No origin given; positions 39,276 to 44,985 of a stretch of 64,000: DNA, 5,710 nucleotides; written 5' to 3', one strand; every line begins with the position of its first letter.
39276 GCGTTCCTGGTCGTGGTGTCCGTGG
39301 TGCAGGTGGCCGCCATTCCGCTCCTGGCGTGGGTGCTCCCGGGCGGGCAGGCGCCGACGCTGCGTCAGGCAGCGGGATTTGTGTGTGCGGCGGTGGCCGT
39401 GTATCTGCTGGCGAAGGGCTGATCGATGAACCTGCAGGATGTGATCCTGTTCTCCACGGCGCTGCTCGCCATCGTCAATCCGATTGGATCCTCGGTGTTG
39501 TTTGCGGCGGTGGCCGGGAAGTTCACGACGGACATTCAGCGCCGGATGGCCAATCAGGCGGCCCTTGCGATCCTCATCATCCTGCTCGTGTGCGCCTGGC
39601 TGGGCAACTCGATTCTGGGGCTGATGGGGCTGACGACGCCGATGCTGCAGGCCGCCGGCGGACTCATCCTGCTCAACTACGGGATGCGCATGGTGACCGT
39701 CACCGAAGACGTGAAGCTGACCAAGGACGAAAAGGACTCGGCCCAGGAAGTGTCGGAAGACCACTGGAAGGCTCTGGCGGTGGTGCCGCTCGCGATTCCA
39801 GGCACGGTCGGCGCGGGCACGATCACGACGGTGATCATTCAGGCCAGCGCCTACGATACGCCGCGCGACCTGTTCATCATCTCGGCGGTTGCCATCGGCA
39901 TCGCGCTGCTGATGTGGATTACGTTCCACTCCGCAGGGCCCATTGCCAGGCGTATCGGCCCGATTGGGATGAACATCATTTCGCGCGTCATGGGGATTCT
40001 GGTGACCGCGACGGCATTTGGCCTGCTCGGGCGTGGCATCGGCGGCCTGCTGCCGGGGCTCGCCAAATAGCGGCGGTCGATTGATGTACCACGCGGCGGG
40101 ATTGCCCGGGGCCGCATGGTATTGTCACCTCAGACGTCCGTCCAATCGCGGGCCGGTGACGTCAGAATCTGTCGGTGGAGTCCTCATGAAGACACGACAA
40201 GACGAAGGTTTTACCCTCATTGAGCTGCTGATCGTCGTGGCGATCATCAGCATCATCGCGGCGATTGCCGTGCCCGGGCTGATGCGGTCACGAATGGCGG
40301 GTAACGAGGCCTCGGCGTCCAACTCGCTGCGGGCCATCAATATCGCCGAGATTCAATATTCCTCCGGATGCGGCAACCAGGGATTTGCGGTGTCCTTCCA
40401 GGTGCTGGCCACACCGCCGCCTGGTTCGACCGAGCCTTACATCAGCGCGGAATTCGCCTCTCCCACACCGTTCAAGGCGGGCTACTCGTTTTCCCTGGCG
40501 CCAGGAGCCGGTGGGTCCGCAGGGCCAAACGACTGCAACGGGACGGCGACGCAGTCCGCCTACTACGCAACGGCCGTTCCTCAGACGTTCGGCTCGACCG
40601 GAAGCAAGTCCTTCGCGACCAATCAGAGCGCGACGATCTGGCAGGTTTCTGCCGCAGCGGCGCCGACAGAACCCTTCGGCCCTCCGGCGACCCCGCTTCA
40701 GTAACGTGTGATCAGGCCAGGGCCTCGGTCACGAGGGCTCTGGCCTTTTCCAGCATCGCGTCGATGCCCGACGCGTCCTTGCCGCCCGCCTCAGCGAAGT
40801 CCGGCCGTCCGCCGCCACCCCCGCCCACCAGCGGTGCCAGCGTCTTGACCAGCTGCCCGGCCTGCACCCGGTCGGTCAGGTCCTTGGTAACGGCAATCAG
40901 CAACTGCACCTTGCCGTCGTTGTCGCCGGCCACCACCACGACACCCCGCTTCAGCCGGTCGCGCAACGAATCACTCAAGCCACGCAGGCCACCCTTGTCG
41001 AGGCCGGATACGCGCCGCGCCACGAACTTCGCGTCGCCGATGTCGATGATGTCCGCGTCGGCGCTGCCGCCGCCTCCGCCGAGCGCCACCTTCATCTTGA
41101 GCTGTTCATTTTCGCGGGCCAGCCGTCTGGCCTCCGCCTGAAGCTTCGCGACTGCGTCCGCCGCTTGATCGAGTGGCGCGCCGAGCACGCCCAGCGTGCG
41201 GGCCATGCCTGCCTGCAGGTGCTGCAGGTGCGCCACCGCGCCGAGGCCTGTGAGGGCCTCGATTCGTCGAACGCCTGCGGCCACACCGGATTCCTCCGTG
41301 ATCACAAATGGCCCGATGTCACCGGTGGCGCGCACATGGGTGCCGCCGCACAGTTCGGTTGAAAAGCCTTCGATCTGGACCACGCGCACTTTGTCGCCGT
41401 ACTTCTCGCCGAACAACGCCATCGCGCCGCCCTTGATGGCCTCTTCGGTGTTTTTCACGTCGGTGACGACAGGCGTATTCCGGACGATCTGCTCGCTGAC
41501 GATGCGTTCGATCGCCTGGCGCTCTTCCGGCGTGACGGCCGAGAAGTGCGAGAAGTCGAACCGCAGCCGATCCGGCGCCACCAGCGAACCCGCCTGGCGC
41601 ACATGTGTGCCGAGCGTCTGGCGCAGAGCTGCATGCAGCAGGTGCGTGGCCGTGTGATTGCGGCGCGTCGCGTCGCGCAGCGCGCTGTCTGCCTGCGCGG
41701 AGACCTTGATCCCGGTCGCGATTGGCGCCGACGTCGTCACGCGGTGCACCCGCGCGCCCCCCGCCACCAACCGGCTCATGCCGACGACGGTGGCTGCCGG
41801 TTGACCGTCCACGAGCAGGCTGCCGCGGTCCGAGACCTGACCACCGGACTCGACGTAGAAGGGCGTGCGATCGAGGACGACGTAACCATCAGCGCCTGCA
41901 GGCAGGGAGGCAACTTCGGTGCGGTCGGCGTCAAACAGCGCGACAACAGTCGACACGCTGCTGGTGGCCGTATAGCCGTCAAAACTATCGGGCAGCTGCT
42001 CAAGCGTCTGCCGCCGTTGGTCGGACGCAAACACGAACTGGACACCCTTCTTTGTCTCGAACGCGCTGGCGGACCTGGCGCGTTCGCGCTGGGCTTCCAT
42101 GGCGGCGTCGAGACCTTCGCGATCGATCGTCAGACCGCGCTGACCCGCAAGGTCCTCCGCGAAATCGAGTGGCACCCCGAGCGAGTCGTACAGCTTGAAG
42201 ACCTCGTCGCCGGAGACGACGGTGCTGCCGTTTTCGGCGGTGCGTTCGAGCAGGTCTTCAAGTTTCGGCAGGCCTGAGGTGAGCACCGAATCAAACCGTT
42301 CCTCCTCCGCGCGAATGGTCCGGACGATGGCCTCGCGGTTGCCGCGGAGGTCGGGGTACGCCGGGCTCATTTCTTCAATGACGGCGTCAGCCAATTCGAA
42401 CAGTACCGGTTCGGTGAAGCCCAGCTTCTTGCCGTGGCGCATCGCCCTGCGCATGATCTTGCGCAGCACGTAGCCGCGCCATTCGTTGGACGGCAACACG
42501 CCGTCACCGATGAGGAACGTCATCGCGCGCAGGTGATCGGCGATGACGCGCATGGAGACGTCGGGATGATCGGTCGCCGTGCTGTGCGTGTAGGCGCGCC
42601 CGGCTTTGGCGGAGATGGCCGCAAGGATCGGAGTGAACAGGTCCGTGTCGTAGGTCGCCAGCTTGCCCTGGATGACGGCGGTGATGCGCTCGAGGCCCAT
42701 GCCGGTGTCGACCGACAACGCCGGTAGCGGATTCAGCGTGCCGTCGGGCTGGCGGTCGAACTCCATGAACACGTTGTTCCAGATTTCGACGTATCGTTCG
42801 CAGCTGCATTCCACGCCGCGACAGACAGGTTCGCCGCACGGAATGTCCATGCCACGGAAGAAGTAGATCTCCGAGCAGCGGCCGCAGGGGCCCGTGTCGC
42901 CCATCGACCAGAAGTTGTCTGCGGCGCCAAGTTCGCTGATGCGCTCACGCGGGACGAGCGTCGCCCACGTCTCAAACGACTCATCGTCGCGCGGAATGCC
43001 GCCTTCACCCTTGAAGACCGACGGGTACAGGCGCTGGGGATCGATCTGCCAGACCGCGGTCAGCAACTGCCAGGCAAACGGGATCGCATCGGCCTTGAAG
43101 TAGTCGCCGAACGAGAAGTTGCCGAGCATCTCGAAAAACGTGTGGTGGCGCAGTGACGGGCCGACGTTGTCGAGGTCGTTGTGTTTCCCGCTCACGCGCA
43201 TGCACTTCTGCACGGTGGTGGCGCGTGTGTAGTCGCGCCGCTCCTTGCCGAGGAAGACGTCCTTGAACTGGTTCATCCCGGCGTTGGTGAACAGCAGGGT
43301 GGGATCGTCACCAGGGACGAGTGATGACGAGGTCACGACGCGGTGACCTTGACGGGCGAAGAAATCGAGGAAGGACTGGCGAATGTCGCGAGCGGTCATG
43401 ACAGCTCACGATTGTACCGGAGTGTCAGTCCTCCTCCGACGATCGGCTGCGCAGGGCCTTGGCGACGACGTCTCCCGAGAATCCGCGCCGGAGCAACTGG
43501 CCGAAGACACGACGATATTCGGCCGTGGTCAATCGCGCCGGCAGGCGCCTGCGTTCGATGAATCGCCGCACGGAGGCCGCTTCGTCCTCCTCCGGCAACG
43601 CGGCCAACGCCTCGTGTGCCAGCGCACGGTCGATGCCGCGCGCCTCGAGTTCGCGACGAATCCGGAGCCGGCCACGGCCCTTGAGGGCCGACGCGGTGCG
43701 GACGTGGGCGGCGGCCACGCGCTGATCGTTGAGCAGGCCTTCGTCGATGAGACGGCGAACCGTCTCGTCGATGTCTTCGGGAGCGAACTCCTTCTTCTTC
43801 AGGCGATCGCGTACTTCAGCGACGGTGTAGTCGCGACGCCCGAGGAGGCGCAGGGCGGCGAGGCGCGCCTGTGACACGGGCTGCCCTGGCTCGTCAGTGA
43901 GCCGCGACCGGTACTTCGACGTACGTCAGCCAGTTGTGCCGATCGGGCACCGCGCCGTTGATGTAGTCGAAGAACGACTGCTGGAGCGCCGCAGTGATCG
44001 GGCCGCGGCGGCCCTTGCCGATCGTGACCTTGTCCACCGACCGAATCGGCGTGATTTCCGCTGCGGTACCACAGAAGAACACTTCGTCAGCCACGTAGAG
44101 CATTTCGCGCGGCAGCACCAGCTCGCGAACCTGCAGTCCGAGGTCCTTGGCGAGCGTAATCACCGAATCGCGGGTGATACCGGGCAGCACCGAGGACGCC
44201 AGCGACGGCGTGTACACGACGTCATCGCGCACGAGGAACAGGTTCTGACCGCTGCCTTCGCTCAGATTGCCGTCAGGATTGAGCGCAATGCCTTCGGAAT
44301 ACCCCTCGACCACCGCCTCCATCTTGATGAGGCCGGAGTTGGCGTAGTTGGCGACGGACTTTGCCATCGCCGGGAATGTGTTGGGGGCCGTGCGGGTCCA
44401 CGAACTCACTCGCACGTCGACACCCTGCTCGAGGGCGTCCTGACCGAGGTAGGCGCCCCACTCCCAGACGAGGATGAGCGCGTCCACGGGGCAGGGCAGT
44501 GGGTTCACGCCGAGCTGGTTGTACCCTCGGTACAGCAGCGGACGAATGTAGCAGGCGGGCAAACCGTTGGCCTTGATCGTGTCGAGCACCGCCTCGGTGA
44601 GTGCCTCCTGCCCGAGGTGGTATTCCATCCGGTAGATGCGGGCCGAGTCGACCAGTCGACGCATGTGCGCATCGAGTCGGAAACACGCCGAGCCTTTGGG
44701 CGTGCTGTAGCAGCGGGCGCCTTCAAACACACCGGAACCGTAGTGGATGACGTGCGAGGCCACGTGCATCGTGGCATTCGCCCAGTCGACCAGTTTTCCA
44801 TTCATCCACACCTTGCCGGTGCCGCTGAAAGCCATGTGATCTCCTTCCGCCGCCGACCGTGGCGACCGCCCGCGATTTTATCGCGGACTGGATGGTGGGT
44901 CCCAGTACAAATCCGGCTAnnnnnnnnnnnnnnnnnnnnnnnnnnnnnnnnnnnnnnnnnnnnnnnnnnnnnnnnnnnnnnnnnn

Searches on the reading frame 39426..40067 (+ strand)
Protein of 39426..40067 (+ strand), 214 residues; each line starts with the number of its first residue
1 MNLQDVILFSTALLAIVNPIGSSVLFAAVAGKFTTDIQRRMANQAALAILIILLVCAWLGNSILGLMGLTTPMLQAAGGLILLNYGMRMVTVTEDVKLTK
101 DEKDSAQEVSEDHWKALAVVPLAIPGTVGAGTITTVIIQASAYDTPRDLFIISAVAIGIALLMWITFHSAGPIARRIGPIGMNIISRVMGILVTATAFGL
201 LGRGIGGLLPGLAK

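Call 49: search_protein_families(library=pfam, proteins=[window:39426-40067:+], max_evalue=0.000001)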
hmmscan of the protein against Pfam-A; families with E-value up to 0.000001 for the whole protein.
window:39426-40067:+ (214 aa): 1 family
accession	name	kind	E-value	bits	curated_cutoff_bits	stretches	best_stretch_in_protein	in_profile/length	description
PF01914.23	MarC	-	1.1e-37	129.9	23.9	1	6-208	4-202/203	MarC family integral membrane protein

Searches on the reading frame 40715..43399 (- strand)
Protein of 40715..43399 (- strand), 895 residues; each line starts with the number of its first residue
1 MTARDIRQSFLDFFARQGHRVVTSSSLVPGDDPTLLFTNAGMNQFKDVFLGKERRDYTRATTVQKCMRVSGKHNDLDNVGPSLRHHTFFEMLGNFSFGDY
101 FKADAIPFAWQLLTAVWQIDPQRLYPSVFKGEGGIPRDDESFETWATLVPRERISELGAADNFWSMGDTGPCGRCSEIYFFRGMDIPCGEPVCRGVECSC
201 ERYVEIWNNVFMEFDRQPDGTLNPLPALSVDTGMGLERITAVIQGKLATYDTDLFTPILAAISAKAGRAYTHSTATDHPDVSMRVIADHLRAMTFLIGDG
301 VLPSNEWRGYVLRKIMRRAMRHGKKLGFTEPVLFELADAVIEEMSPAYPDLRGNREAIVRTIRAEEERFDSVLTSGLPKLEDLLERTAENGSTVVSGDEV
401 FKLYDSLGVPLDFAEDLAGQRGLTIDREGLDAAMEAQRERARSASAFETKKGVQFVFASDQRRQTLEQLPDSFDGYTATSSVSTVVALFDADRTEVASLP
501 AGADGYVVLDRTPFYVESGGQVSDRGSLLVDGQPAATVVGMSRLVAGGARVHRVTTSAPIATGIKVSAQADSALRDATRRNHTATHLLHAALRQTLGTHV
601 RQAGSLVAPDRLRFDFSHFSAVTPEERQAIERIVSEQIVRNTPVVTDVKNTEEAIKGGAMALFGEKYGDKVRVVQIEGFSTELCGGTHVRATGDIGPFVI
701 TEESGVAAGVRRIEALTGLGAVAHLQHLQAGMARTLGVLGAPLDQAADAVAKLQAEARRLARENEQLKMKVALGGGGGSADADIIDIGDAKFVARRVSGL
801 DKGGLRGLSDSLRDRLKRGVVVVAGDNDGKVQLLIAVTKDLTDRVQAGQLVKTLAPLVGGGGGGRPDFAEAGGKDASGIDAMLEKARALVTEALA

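Call 49: search_protein_families(library=pfam, proteins=[window:40715-43399:-], max_evalue=0.000001)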
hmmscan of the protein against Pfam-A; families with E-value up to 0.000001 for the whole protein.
window:40715-43399:- (895 aa): 3 families
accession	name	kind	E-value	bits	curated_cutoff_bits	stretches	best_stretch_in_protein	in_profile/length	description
PF01411.24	tRNA-synt_2c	-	3.3e-183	610.6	30.3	1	5-572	1-550/552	tRNA synthetases class II (A)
PF07973.19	tRNA_SAD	-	4.1e-18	65.5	24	1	671-714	1-44/44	Threonyl and Alanyl tRNA synthetase second additional domain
PF02272.25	DHHA1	-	1.2e-15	58.2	25.9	1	790-891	2-101/102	DHHA1 domain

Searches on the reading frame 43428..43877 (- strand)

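Call 49: search_protein_families(library=pfam, proteins=[window:43428-43877:-], max_evalue=0.000001)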
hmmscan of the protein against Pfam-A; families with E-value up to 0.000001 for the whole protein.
window:43428-43877:- (150 aa): 2 families
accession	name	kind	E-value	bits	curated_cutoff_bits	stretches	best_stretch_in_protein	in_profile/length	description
PF21982.2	RecX_HTH1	-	2.5e-17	63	26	1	4-43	1-40/40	RecX, first three-helix domain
PF02631.22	RecX_HTH2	-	5e-14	52.7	26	1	50-91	1-42/42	RecX, second three-helix domain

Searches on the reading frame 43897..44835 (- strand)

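Call 49: search_protein_families(library=pfam, proteins=[window:43897-44835:-], max_evalue=0.000001)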
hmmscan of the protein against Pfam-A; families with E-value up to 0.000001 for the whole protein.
window:43897-44835:- (313 aa): 1 family
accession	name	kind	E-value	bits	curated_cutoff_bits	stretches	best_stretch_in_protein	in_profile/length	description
PF01063.24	Aminotran_4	-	1.9e-49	169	28.5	1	35-267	1-223/223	Amino-transferase class IV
